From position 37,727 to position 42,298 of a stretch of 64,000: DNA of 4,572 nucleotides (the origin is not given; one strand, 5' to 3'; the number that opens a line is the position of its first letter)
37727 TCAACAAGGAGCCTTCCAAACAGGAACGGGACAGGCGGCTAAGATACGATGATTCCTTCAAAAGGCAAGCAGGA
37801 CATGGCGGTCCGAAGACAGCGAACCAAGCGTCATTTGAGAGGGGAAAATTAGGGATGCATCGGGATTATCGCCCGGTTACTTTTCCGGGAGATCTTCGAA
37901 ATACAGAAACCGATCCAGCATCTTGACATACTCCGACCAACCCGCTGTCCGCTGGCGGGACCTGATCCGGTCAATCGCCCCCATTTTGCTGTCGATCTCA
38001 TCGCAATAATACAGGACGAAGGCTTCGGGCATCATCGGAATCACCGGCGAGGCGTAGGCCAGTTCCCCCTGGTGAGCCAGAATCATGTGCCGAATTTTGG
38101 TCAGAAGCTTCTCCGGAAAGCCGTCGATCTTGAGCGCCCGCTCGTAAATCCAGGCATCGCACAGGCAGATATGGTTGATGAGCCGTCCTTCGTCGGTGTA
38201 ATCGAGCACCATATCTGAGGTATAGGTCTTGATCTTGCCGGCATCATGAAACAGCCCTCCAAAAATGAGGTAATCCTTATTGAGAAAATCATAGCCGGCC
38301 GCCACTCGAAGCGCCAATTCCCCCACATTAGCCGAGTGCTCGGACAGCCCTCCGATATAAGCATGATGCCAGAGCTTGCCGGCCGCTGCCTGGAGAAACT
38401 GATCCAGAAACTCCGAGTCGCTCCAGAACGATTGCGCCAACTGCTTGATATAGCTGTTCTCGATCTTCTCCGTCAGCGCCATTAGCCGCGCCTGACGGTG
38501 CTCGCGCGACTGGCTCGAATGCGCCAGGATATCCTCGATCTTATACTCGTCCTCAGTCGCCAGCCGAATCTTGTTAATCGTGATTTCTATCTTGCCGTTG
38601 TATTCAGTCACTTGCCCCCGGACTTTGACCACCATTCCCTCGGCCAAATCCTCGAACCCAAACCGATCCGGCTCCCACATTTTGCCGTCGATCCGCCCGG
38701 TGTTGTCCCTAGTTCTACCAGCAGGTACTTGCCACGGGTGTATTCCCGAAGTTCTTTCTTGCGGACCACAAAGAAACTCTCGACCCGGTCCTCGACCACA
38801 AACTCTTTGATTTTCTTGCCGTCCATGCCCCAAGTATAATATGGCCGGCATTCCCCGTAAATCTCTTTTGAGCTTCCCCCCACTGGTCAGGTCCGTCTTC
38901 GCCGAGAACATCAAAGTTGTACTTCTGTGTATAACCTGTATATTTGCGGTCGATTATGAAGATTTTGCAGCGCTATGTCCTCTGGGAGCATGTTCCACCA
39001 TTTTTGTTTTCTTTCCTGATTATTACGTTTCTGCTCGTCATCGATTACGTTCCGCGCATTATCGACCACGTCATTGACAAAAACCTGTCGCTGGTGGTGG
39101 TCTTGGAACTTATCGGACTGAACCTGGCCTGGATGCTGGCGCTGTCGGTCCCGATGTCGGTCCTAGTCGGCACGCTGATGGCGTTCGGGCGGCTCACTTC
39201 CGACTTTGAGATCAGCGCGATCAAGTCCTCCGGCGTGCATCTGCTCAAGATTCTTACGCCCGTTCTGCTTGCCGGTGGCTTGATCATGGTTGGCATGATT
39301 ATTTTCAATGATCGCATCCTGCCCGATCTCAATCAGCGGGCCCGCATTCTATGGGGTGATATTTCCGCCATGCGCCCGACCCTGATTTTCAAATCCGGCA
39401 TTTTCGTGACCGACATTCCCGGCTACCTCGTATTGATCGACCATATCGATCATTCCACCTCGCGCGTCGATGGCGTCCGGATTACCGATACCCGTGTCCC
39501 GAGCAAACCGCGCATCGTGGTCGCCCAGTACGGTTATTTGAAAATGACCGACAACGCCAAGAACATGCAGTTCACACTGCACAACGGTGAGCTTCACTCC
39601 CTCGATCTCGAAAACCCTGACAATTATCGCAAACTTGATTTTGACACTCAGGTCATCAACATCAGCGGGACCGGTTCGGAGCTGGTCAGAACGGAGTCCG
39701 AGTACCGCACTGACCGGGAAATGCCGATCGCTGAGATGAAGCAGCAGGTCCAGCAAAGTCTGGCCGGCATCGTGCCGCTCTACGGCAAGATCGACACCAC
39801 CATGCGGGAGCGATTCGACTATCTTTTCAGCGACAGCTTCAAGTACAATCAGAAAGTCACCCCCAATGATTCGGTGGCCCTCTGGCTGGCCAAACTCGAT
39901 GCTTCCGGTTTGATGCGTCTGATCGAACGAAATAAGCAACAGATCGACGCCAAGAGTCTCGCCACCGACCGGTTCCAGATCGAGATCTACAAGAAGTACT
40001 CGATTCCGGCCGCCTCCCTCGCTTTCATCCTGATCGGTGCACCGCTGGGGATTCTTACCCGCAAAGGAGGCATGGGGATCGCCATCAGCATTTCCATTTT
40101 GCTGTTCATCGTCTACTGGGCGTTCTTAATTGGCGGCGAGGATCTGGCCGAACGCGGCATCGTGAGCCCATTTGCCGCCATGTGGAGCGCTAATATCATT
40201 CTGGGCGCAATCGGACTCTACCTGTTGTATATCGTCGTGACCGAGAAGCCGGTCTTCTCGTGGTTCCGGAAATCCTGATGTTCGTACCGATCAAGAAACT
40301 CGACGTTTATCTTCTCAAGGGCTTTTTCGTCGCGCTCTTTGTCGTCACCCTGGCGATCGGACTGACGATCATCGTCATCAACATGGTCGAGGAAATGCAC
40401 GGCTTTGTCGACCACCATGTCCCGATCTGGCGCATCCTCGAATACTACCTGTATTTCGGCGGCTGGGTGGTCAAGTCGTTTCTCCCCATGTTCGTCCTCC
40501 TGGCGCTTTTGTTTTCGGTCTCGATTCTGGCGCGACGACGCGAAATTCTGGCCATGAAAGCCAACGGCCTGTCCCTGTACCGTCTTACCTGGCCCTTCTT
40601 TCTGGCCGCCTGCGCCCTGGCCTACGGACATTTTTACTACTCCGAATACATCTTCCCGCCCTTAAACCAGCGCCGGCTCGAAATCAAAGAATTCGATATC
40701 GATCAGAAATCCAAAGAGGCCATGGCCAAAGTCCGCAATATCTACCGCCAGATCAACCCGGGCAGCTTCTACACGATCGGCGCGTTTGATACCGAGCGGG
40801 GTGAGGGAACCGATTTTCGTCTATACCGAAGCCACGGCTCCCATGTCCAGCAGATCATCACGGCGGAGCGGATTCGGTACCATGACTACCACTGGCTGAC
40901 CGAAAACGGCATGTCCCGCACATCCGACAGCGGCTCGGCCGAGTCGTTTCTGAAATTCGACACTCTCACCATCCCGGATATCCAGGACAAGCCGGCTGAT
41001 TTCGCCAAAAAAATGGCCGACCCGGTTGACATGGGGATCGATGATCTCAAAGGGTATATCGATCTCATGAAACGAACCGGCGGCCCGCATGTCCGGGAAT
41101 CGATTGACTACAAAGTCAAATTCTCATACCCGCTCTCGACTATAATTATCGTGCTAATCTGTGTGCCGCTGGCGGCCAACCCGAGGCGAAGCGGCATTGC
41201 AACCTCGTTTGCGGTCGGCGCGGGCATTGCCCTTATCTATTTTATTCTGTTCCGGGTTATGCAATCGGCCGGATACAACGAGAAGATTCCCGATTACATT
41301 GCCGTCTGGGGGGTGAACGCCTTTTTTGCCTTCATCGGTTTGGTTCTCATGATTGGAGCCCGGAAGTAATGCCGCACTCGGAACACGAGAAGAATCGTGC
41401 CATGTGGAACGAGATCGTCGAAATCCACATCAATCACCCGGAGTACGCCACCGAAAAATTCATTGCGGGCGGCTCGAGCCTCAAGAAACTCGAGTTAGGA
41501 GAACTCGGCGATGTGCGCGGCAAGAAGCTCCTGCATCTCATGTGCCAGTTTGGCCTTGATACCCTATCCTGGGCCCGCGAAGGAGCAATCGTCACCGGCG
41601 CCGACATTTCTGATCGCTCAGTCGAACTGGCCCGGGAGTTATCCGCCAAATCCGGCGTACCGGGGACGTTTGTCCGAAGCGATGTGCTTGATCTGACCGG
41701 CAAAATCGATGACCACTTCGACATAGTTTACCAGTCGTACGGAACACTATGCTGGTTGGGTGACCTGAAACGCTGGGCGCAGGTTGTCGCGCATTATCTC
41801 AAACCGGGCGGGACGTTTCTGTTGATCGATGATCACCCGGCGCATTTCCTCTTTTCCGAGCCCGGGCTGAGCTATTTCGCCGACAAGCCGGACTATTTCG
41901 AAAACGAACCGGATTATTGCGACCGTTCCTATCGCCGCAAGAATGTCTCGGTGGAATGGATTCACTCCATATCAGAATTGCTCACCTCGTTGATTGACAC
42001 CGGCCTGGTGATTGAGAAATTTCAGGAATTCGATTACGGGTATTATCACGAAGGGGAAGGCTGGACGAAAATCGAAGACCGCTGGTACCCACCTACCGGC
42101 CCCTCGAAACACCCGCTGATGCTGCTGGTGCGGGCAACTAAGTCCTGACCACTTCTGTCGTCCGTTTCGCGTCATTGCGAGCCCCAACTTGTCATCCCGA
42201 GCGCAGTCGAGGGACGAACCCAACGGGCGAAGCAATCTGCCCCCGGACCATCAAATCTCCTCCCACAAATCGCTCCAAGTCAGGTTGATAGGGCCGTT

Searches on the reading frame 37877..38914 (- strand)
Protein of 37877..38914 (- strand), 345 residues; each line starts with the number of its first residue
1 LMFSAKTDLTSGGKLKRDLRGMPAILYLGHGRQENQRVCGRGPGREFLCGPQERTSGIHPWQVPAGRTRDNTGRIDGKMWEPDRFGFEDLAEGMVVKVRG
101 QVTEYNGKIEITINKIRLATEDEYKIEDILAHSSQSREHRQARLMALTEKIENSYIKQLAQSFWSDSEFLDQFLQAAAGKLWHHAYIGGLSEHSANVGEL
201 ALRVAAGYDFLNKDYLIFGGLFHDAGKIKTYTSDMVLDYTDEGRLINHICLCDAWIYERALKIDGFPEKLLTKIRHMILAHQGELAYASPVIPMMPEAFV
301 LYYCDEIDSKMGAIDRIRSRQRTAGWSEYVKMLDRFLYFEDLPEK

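Call 72: search_protein_families(library=pfam, proteins=[window:37877-38914:-], max_evalue=0.001)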
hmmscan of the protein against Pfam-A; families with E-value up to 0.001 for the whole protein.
window:37877-38914:- (345 aa): 2 families
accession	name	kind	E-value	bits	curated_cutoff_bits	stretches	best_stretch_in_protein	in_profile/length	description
PF01336.31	tRNA_anti-codon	-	1.5e-08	34.9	27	1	69-118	23-74/75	OB-fold nucleic acid binding domain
PF01966.28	HD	-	2.7e-07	31.3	22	1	191-308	2-114/116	HD domain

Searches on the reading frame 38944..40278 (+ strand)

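Call 83: search_protein_families(library=pfam, proteins=[window:38944-40278:+], max_evalue=0.001)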
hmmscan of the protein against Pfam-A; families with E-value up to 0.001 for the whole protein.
window:38944-40278:+ (444 aa): 1 family
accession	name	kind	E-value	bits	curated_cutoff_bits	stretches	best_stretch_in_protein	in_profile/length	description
PF03739.19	LptF_LptG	-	5.9e-79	266.1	27.9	1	10-429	1-352/353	Lipopolysaccharide export system permease LptF/LptG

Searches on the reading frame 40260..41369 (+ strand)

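Call 83: search_protein_families(library=pfam, proteins=[window:40260-41369:+], max_evalue=0.001)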
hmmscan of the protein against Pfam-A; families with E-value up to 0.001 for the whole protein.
window:40260-41369:+ (369 aa): 1 family
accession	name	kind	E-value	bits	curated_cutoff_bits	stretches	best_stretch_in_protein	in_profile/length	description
PF03739.19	LptF_LptG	-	8.2e-67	226.1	27.9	1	17-364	2-351/353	Lipopolysaccharide export system permease LptF/LptG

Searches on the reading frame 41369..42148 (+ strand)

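Call 83: search_protein_families(library=pfam, proteins=[window:41369-42148:+], max_evalue=0.001)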
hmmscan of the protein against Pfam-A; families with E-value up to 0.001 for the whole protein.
window:41369-42148:+ (259 aa): 5 families
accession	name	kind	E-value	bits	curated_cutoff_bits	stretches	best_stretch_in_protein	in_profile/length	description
PF13649.12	Methyltransf_25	-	1.2e-11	45.6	27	1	55-148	2-97/97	Methyltransferase domain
PF08241.18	Methyltransf_11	-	2.7e-11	44.4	21.2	1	59-151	5-94/95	Methyltransferase domain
PF08242.18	Methyltransf_12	-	1.2e-09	39.3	30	1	57-150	3-98/98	Methyltransferase domain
PF13847.12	Methyltransf_31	-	9.2e-08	32.3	27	1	51-154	4-111/145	Methyltransferase domain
PF13489.12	Methyltransf_23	-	0.00075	19.7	27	1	50-155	22-119/164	Methyltransferase domain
